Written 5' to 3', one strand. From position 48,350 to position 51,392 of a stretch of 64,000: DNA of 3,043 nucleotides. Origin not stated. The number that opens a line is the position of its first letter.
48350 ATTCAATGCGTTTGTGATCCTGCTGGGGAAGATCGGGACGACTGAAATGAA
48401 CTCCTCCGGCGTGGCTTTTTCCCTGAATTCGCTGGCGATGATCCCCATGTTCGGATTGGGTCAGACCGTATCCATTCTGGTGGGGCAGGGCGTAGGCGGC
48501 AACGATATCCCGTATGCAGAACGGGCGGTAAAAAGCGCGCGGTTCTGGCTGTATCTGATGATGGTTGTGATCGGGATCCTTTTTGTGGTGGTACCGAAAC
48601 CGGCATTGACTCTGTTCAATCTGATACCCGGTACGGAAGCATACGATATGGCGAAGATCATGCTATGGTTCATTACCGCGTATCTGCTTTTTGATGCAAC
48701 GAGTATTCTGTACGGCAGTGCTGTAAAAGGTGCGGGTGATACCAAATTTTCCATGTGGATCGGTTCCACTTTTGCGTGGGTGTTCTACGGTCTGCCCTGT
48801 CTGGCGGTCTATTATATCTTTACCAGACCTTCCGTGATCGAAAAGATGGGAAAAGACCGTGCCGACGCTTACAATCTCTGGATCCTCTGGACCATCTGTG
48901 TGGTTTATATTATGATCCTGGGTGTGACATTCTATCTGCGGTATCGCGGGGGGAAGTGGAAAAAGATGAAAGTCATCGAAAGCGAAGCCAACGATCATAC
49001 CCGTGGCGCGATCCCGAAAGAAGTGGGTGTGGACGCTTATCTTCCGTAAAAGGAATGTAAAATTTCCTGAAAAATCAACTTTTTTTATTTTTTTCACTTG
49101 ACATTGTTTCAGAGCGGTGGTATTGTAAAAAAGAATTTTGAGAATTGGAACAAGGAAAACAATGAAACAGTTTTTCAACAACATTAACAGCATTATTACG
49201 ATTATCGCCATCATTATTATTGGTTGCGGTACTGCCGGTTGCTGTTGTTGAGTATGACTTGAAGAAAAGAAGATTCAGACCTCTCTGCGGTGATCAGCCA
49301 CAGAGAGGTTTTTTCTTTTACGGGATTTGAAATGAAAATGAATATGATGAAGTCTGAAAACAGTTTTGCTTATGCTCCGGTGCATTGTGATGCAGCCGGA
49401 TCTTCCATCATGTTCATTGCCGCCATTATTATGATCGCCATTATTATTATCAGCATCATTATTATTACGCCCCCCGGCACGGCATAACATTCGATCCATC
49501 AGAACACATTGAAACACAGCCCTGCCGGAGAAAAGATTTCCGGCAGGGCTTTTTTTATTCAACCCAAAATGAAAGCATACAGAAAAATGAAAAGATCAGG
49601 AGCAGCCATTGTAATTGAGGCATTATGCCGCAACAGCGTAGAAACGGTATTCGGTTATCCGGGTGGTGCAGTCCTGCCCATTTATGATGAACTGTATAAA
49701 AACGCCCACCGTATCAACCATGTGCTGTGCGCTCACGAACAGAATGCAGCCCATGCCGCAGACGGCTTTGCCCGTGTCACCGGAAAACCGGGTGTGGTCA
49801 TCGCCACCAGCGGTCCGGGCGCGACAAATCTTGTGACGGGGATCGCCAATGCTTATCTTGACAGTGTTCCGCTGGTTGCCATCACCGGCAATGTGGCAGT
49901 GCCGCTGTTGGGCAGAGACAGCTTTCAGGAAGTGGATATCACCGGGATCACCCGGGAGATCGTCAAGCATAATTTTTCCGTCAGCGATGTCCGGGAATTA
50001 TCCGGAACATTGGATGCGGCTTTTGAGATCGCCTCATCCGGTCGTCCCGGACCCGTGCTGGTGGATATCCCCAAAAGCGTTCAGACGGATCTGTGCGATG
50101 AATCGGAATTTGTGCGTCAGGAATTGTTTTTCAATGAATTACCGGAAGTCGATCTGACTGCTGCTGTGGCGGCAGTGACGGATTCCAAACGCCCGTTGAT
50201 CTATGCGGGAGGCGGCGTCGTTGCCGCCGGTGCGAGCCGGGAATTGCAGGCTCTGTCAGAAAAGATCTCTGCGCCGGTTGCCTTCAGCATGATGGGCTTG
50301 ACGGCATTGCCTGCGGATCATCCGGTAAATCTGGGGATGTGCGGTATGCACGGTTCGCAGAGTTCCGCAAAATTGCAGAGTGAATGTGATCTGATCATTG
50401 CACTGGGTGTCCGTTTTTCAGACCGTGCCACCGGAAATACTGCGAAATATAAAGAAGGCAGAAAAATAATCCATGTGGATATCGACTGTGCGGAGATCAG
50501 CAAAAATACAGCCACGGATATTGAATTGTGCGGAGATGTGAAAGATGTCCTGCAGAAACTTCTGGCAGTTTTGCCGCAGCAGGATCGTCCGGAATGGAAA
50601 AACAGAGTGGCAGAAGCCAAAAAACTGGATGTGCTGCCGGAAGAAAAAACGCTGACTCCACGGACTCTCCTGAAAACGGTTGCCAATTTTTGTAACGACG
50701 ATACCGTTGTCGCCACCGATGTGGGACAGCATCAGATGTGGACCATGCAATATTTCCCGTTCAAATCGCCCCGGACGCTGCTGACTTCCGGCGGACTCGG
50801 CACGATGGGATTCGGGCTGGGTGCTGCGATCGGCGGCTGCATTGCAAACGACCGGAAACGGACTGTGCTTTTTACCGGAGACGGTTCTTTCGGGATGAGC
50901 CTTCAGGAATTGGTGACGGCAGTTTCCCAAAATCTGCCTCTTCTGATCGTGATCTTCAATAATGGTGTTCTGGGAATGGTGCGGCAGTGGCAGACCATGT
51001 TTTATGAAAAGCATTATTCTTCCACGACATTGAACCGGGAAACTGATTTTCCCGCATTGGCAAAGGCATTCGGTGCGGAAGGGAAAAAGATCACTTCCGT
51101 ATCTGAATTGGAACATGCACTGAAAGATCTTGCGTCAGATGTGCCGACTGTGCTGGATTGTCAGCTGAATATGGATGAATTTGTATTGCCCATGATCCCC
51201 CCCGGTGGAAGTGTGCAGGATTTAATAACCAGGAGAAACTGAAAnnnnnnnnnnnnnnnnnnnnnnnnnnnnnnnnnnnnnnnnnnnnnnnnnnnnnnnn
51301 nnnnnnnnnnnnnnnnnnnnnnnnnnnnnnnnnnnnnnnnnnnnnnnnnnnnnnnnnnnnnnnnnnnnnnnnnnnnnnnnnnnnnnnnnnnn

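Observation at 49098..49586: Two tandem Ile-codon leader-peptide attenuators in front of ilvB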

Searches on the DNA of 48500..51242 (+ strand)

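Call 6: search_rna_families(source=window, start=48500, end=50200, threshold=evalue, max_evalue=10)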
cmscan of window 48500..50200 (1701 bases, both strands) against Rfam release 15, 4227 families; matches with E-value up to 10: 8.
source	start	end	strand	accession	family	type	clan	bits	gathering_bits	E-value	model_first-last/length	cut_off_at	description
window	49079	49215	+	RF00543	snopsi18S-1377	Gene; snRNA; snoRNA; HACA-box;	-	23.3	48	0.18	1-140/140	no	Small nucleolar RNA psi18S-1377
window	49178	49317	+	RF00506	Thr_leader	Cis-reg; leader;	-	22.2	55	0.25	1-118/118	no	Threonine operon leader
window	49423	49558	+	RF00506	Thr_leader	Cis-reg; leader;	-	19.3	55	1.2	1-118/118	no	Threonine operon leader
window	49062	49159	+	RF00160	snoZ159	Gene; snRNA; snoRNA; CD-box;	CL00065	17.6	39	6.2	1-86/86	no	Small nucleolar RNA Z159/U59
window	49080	49196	+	RF02515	AfaR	Gene; sRNA;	-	17.4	100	4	1-234/234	no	AfaR small RNA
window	49518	49550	-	RF04255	MIR8001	Gene; miRNA;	-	17.1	90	6.5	17-49/67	no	MIR8001 microRNA precursor family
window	49498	49556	+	RF02617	SSRC10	Gene; sRNA;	-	16.2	56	5.3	1-113/113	no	Streptococcus sRNA 10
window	49183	49251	-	RF01675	CrcZ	Gene; sRNA;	-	10.8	95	4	1-398/398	no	Pseudomonas sRNA CrcZ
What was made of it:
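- On Rfam leader families (Thr_leader RF00506 and other amino-acid leaders): Thr_leader scores 22.2 and 19.3 bits against a gathering score of 55 (call 6).
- On T-box leader: No Rfam T-box hit even at E <= 10 (call 6).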

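Call 57: search_rna_families(sources=[L004, L007, L010, L012, L013, L017, L020, L031, L047, L050, L022, L038, L071, L072, L001, L003, L203, L211], threshold=gathering)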
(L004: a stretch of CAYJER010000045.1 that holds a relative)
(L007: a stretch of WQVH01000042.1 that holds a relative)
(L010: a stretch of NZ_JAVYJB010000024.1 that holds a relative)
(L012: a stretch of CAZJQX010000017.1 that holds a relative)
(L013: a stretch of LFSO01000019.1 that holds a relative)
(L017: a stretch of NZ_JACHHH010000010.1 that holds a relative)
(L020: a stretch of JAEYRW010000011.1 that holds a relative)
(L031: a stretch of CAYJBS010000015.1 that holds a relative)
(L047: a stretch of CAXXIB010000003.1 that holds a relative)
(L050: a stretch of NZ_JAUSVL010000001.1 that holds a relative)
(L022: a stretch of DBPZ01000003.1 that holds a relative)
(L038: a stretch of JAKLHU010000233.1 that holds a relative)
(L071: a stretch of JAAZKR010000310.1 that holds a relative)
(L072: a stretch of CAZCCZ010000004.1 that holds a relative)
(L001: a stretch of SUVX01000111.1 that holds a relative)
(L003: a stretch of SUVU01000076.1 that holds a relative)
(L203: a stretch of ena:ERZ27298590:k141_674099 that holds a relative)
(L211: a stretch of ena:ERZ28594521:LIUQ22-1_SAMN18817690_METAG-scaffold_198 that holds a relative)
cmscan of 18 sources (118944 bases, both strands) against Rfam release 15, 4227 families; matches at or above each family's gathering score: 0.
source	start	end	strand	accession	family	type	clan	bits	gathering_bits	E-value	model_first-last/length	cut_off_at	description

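Call 59: build_rna_model(alignment_id=A2, structure=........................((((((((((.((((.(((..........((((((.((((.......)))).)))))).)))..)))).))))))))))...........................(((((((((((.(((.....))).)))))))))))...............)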
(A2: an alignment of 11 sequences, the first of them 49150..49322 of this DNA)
Model R1 built from alignment A2 (11 sequences, 180 columns); structure: as given.
model positions 171; base pairs 41; branch points 1; effective number of sequences 1.59; information 0.59 bits per position. Calibrated on 0.2 Mb of random sequence (short: E-values are rough).
structure used (alignment columns):
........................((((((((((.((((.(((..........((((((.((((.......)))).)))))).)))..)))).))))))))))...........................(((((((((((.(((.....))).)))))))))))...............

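Call 60: search_with_rna_model(model_id=R1, sources=[window, L001, L002, L003, L004, L005, L006, L007, L008, L009, L010, L011, L012, L013, L014, L015, L016, L017, L018, L019, L020, L021, L022, L023, L024, L025, L027, L028, L029, L030, L031, L032, L033, L034, L035, L036, L037, L038, L039, L040, L041, L042, L043, L044, L045, L046, L047, L048, L049, L050, L051, L052, L053, L054, L055, L056, L057, L058, L059, L060, L061, L062, L063, L064, L065, L066, L067, L068, L069, L070, L071, L072, L073, L074, L075, L076, L077, L078, L079, L080, L201, L202, L203, L206, L207, L208, L209, L211, L212, L213, L214], max_evalue=1)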
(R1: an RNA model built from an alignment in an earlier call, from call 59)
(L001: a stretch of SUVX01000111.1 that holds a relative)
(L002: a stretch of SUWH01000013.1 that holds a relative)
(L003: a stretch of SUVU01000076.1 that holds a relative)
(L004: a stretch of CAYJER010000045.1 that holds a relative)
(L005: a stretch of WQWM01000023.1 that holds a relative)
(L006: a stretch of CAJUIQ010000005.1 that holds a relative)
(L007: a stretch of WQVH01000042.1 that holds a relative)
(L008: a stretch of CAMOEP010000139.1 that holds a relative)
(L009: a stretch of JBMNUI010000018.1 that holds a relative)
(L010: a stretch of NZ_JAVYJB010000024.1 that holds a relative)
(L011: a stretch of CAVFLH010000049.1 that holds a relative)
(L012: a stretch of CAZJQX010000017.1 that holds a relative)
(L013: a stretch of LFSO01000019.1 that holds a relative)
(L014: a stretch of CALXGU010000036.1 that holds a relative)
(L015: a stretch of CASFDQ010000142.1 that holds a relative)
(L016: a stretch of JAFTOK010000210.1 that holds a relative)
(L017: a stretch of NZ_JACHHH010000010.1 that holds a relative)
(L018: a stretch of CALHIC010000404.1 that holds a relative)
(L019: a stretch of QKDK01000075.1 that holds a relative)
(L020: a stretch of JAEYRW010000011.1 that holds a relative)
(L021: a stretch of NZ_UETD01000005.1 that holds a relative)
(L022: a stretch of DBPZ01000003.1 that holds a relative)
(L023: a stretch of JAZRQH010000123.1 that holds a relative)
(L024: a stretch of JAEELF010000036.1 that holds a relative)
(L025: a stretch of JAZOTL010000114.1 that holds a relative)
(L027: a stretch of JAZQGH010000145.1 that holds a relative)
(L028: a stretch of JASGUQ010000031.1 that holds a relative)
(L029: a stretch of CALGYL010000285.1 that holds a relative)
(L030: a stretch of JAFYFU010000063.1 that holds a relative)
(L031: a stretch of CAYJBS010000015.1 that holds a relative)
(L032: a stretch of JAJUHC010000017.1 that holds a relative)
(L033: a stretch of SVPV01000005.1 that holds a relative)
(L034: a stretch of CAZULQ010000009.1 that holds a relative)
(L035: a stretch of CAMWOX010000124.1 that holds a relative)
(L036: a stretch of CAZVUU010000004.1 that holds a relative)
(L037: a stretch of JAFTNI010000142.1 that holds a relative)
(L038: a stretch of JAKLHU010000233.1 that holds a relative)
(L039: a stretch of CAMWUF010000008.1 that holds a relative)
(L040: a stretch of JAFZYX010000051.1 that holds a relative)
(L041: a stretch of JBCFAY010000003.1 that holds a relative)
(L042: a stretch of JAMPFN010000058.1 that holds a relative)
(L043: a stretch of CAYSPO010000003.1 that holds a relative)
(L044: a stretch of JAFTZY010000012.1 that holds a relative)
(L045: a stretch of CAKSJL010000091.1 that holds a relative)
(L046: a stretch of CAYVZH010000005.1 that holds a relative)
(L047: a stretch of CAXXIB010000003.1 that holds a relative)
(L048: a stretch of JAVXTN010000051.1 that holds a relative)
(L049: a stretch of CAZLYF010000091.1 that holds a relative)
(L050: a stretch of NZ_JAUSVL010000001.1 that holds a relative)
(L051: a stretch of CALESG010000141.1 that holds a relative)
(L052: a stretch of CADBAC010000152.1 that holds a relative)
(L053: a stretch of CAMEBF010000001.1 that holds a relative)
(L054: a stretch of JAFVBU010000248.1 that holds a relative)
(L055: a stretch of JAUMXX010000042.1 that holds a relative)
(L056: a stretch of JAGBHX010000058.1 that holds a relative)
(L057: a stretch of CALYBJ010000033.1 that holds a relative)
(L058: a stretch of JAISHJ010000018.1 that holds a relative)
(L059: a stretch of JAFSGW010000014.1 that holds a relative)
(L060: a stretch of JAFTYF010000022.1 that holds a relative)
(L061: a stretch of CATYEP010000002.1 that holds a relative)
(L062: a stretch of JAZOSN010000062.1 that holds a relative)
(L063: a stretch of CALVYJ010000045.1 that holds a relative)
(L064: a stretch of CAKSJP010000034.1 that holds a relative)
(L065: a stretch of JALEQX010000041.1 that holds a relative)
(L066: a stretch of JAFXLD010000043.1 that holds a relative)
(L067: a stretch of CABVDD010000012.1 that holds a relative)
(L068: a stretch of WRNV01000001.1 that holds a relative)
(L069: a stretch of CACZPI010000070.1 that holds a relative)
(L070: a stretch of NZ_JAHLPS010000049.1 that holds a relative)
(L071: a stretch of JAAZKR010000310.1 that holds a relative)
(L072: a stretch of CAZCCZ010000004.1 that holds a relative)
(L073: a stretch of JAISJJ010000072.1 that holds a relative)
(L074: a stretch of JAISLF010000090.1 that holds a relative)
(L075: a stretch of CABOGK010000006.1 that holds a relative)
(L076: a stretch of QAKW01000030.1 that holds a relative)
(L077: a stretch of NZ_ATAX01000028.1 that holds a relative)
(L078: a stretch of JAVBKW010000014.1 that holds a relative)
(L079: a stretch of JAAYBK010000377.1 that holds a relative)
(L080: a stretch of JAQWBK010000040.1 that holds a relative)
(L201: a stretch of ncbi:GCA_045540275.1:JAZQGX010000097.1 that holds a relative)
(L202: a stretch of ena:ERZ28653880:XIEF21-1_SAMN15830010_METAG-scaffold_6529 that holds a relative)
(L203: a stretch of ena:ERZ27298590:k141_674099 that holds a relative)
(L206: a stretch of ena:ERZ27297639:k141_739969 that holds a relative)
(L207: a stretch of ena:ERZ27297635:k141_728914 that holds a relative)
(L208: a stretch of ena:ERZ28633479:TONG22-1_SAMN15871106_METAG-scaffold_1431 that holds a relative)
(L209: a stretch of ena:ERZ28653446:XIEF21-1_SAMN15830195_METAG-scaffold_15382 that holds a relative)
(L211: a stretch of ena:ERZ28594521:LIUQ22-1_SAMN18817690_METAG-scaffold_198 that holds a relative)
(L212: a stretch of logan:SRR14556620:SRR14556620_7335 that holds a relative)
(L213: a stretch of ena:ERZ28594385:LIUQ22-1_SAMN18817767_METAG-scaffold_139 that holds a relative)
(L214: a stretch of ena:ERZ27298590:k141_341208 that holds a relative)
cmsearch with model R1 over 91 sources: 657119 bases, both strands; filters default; matches with E-value up to 1: 61.
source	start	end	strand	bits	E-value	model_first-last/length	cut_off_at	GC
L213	763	933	+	185.1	1.1e-39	1-171/171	no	0.42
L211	1061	1231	+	183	3.2e-39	1-171/171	no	0.4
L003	2563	2732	+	181.7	6.5e-39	1-171/171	no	0.42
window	49150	49322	+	179.7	1.9e-38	1-171/171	no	0.39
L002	2562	2736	+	177.5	6.2e-38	1-171/171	no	0.4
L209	1097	1266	+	175.1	2.1e-37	1-171/171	no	0.47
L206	1069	1233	+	164.4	6.3e-35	1-171/171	no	0.39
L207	1070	1234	+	162.3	2e-34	1-171/171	no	0.39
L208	132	296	+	162.3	2e-34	1-171/171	no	0.39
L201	1092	1256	+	160.4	5.2e-34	1-171/171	no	0.44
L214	1068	1238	+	154.2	1.4e-32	1-171/171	no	0.49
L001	558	730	+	152.8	3e-32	1-171/171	no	0.38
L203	1095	1256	+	152.2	4.2e-32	1-171/171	no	0.43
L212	1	94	+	89.6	1.1e-17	78-171/171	5'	0.46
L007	406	567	+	41.3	1.5e-06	1-171/171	no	0.42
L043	2783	2942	+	40.5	2.2e-06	1-171/171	no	0.35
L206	766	927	-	37.6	1e-05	1-171/171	no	0.41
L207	767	928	-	36.6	1.7e-05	1-171/171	no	0.41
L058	2821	2995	+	32.1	0.00019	1-171/171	no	0.34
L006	2825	2990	+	29.2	0.0009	1-171/171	no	0.44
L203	1200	1366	-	27.6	0.002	1-171/171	no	0.47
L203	795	957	-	27.4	0.0023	1-171/171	no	0.49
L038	655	830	+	26.9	0.0029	1-171/171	no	0.52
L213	1355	1484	+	26.9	0.003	1-171/171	no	0.43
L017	2813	2989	+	26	0.0048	1-171/171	no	0.36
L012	2801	2971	+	25.8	0.0054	1-171/171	no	0.4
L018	1787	1955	+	25.5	0.0063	1-171/171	no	0.38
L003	2837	2971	+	25.4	0.0065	1-171/171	no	0.41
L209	1363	1474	+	24.7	0.0097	1-171/171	no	0.45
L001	813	969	+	24.2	0.012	1-171/171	no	0.39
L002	2680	2865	-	23.6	0.017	1-171/171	no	0.37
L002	2837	2975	+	22.2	0.037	1-171/171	no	0.4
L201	1200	1309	-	21.7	0.047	1-171/171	no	0.44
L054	2500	2695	+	20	0.12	1-171/171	no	0.43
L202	1183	1322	+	19.7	0.13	1-171/171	no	0.41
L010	2793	2899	+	19.6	0.14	1-171/171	no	0.38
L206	555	715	-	19.5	0.15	1-171/171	no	0.42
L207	556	716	-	19.1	0.19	1-171/171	no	0.42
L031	114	282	+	19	0.2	1-171/171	no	0.33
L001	228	347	-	18.8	0.22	1-171/171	no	0.39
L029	2662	2858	+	18.7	0.23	1-171/171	no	0.51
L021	2772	2963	+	18.4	0.26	1-171/171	no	0.46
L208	240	452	-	18.4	0.26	1-171/171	no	0.38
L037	2836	2968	+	18.2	0.3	1-171/171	no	0.32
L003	2677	2785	-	18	0.33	1-171/171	no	0.39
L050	2801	2966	+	18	0.33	1-171/171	no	0.46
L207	1178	1390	-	17.9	0.35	1-171/171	no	0.38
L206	1335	1480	+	17.8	0.37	1-171/171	no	0.36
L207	1335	1480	+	17.8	0.37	1-171/171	no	0.36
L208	397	542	+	17.8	0.37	1-171/171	no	0.36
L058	4867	4974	+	17.6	0.41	1-171/171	no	0.3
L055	2608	2747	+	17.6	0.42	1-171/171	no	0.31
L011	2713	2898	+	17.4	0.47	1-171/171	no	0.42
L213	877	972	-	16.7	0.65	1-171/171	no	0.42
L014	2887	2981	+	16.4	0.79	1-171/171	no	0.31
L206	1190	1220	-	16.3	0.82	128-158/171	no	0.58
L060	2851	2955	+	16.2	0.87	1-171/171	no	0.46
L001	674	859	-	16.1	0.93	1-171/171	no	0.35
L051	355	452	+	16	0.99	1-171/171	no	0.24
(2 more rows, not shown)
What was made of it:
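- Its covariance-model scores are 152-185 bits across the clade (call 60).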
